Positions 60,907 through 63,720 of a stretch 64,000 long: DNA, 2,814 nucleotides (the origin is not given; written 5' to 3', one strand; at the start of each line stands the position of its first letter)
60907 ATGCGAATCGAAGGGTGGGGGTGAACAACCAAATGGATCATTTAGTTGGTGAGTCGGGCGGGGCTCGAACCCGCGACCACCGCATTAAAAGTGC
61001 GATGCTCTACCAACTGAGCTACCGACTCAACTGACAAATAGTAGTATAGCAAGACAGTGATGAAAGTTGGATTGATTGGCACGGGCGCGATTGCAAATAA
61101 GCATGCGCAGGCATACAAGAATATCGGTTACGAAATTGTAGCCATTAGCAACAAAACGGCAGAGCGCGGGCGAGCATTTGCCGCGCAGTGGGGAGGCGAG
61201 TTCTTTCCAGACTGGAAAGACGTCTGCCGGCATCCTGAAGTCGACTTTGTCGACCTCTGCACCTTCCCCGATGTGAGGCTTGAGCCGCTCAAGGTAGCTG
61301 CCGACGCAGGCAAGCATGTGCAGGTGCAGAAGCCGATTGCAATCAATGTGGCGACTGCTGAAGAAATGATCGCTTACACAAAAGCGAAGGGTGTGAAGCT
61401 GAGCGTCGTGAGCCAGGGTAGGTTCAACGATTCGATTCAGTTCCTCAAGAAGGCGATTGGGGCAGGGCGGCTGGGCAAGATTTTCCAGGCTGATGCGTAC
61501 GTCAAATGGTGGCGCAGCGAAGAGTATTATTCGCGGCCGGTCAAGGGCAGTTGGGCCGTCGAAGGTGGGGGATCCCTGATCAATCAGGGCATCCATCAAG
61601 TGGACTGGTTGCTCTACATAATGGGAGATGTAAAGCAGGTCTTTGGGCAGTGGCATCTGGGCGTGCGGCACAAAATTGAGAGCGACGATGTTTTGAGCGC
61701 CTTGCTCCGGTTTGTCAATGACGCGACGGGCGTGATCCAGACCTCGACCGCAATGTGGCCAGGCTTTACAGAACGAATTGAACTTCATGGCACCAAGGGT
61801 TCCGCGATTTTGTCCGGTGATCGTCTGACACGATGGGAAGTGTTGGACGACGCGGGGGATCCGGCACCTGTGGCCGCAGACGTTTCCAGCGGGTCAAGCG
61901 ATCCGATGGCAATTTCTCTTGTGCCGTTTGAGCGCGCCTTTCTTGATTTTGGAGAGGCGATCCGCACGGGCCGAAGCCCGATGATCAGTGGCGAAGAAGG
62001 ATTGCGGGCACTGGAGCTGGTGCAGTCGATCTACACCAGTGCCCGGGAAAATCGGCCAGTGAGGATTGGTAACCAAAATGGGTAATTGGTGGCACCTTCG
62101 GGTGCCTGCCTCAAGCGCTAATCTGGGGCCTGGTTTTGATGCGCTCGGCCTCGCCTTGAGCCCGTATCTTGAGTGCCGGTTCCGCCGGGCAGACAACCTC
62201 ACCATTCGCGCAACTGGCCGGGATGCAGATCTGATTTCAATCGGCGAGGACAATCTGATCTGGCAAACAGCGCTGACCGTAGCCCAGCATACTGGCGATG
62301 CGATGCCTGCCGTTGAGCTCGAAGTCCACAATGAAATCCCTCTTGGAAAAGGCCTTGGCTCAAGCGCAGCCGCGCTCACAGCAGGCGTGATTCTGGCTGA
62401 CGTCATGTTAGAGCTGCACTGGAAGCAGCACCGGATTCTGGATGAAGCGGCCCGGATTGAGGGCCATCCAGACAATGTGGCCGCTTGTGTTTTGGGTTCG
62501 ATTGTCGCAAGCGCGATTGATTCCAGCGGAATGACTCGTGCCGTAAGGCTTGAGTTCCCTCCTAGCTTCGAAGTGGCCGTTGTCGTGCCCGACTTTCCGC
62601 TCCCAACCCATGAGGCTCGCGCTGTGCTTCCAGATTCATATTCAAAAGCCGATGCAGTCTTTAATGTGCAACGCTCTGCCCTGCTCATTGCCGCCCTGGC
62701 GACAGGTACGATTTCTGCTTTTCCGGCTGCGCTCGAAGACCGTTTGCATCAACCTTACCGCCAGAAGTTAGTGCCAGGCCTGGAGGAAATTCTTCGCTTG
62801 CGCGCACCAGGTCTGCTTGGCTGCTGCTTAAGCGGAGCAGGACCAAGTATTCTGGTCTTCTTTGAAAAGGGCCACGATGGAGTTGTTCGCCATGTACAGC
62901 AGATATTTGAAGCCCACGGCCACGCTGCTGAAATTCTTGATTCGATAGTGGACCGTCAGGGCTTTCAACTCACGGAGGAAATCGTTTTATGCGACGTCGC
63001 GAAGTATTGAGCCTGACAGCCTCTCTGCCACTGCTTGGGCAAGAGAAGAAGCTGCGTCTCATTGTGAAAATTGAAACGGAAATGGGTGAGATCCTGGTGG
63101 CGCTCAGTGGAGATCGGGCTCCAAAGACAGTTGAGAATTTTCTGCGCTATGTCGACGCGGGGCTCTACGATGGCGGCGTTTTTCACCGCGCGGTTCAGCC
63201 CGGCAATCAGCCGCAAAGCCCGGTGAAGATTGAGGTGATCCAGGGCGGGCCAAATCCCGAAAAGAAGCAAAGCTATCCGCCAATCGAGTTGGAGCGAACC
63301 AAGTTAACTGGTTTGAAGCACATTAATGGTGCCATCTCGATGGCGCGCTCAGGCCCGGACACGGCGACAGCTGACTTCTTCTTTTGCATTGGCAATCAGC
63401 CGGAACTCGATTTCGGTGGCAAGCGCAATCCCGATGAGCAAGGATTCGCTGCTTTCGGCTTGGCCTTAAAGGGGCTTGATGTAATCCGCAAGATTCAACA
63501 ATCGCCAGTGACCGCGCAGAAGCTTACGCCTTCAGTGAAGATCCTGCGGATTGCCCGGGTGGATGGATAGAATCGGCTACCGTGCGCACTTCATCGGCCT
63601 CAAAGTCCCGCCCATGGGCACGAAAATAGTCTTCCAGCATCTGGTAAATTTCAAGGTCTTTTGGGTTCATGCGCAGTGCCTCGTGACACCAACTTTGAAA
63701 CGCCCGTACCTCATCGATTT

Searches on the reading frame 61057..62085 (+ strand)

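Call 77: search_protein_families(library=pfam, proteins=[window:61057-62085:+], max_evalue=0.001)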
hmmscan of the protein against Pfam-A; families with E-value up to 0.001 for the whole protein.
window:61057-62085:+ (342 aa): 3 families
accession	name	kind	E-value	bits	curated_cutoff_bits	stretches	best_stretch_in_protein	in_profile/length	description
PF22725.1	GFO_IDH_MocA_C3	-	1.9e-26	92.9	27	1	128-250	2-123/124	GFO/IDH/MocA C-terminal domain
PF01408.29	GFO_IDH_MocA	-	1.4e-21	77.8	24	1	2-117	1-118/120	Oxidoreductase family, NAD-binding Rossmann fold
PF02894.22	GFO_IDH_MocA_C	-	4.6e-20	72.8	22.9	1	131-336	1-217/218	Oxidoreductase family, C-terminal alpha/beta domain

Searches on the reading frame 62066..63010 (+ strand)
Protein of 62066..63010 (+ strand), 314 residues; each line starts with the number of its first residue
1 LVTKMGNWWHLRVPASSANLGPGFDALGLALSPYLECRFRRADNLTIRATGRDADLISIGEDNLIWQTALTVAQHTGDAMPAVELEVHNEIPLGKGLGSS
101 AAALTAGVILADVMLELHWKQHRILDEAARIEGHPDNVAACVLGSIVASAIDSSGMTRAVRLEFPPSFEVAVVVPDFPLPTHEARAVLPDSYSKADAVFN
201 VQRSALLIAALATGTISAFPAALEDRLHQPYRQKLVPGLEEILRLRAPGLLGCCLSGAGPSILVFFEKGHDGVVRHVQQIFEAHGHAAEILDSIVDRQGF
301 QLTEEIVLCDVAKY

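Call 77: search_protein_families(library=pfam, proteins=[window:62066-63010:+], max_evalue=0.001)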
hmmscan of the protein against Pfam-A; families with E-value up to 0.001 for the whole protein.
window:62066-63010:+ (314 aa): 2 families
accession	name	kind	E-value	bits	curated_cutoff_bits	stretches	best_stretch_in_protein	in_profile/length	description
PF00288.32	GHMP_kinases_N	-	1.5e-16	60.8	22.3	1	63-144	1-86/87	GHMP kinases N terminal domain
PF08544.19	GHMP_kinases_C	-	2.9e-07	31.2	21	1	208-270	2-71/85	GHMP kinases C terminal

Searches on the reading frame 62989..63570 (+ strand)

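Call 77: search_protein_families(library=pfam, proteins=[window:62989-63570:+], max_evalue=0.001)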
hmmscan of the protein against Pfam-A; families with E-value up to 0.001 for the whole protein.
window:62989-63570:+ (193 aa): 1 family
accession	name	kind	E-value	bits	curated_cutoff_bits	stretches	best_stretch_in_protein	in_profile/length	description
PF00160.26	Pro_isomerase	-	4.5e-30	105.4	21.7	1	26-188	2-157/159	Cyclophilin type peptidyl-prolyl cis-trans isomerase/CLD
